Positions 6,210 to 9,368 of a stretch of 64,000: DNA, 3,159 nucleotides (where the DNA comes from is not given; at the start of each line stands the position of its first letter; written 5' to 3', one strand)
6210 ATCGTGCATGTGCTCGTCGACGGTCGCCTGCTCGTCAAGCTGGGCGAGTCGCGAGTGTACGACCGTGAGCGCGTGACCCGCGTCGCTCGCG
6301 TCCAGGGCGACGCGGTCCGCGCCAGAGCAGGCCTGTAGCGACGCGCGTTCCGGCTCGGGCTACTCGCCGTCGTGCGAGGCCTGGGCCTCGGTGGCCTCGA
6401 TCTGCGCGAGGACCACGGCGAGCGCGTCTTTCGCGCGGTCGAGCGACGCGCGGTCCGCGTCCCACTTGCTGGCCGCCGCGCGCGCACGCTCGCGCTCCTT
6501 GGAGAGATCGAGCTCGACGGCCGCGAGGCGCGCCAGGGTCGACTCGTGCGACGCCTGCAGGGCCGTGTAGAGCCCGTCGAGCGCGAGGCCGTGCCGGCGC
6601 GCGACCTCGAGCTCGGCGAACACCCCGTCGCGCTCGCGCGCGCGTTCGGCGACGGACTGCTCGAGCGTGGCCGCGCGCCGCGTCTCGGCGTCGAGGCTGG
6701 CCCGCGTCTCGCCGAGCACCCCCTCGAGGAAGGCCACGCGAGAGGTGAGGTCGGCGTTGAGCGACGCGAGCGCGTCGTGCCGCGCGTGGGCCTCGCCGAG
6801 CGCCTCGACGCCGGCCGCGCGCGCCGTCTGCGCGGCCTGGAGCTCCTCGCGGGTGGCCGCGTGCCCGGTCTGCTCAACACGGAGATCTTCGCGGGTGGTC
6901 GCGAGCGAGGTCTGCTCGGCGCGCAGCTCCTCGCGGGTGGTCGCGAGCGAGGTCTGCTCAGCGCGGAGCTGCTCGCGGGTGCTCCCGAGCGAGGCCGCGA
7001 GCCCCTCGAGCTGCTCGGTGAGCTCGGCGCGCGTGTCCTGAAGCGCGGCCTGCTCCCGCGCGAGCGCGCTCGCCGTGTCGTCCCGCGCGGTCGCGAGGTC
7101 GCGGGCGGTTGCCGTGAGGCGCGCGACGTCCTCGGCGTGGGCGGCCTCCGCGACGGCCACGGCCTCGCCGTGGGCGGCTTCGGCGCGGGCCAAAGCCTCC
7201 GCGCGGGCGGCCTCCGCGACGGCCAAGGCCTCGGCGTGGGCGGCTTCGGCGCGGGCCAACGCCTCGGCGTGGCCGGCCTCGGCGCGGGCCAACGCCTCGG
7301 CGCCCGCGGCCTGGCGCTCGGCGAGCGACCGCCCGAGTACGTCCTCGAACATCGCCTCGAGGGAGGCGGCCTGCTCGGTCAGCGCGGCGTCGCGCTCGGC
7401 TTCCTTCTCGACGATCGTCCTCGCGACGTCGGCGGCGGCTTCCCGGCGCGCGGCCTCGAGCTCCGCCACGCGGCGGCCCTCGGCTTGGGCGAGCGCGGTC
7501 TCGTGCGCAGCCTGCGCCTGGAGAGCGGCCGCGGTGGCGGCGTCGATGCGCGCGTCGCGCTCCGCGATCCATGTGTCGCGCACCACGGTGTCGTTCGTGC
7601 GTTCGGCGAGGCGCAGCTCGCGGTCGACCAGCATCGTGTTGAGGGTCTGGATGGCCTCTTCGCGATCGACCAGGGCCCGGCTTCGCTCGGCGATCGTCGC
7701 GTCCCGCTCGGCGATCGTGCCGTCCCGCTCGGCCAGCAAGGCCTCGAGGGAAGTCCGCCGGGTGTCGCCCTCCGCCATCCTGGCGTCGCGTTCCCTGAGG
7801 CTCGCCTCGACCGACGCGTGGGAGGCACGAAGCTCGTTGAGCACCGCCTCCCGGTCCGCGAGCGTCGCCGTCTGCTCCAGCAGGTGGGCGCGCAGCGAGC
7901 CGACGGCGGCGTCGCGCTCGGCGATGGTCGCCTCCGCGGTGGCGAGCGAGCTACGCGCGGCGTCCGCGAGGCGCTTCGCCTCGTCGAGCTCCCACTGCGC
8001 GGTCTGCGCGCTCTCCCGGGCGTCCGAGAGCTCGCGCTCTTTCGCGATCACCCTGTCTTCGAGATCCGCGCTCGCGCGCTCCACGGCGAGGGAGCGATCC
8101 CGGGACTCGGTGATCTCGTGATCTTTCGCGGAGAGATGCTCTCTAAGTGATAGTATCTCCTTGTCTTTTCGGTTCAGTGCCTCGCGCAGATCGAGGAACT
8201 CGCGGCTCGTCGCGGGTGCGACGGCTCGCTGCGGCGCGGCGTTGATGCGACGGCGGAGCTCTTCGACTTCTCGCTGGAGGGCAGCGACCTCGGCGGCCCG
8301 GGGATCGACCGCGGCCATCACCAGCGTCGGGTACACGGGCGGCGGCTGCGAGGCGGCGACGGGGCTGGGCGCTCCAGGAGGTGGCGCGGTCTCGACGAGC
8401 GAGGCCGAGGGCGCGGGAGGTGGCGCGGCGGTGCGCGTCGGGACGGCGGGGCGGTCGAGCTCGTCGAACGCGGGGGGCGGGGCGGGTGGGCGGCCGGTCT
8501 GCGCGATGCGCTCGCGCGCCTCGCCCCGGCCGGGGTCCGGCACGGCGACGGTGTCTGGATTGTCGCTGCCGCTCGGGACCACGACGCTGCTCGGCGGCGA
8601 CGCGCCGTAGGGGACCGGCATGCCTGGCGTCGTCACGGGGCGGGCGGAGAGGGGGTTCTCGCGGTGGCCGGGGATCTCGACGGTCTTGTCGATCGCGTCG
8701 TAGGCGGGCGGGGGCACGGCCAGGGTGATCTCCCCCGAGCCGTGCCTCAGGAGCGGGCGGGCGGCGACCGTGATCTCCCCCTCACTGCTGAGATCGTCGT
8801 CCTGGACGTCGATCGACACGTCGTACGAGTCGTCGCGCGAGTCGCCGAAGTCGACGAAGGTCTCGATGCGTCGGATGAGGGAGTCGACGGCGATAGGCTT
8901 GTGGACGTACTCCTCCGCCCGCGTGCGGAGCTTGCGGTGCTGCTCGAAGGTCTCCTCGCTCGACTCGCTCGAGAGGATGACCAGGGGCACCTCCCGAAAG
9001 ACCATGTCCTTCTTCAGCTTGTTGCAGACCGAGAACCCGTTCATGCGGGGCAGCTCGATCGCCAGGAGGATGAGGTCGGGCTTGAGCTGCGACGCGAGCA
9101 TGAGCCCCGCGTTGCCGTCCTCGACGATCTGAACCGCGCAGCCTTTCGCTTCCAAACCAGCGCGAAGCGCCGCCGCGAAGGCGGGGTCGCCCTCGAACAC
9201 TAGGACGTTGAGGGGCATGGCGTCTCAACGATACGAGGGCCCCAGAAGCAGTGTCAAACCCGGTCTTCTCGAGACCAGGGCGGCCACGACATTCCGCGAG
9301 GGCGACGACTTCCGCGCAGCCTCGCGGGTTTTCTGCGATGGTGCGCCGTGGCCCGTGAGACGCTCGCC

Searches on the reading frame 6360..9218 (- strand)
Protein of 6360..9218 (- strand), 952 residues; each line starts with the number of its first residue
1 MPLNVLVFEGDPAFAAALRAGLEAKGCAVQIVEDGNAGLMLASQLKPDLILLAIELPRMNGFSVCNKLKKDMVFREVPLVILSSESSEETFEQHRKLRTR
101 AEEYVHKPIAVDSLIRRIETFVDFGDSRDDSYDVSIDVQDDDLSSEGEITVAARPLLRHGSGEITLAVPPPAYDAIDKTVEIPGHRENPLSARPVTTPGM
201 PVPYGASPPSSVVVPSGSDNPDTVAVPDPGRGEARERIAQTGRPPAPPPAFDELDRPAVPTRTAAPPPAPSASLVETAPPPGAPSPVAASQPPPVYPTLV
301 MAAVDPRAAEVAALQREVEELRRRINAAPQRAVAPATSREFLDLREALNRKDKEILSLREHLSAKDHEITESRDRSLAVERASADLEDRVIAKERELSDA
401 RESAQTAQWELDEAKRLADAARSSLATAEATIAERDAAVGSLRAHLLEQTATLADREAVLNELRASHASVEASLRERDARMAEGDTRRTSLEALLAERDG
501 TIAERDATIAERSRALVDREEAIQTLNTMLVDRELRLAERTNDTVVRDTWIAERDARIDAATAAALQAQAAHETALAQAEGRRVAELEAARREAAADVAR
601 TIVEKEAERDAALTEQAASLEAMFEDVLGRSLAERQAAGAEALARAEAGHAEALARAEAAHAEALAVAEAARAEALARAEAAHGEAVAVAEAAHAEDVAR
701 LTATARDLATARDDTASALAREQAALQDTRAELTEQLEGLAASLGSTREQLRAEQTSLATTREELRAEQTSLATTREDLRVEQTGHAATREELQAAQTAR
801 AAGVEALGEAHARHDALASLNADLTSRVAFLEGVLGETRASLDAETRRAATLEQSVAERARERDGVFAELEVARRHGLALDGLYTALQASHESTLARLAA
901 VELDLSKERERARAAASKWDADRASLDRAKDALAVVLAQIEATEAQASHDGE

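Call 51: find_encoding_contigs(protein=window:6360-9218:-, flank=2000, max_places=10)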
Protein window:6360-9218:- (952 aa): no gene with exactly this product is on record in the collection.
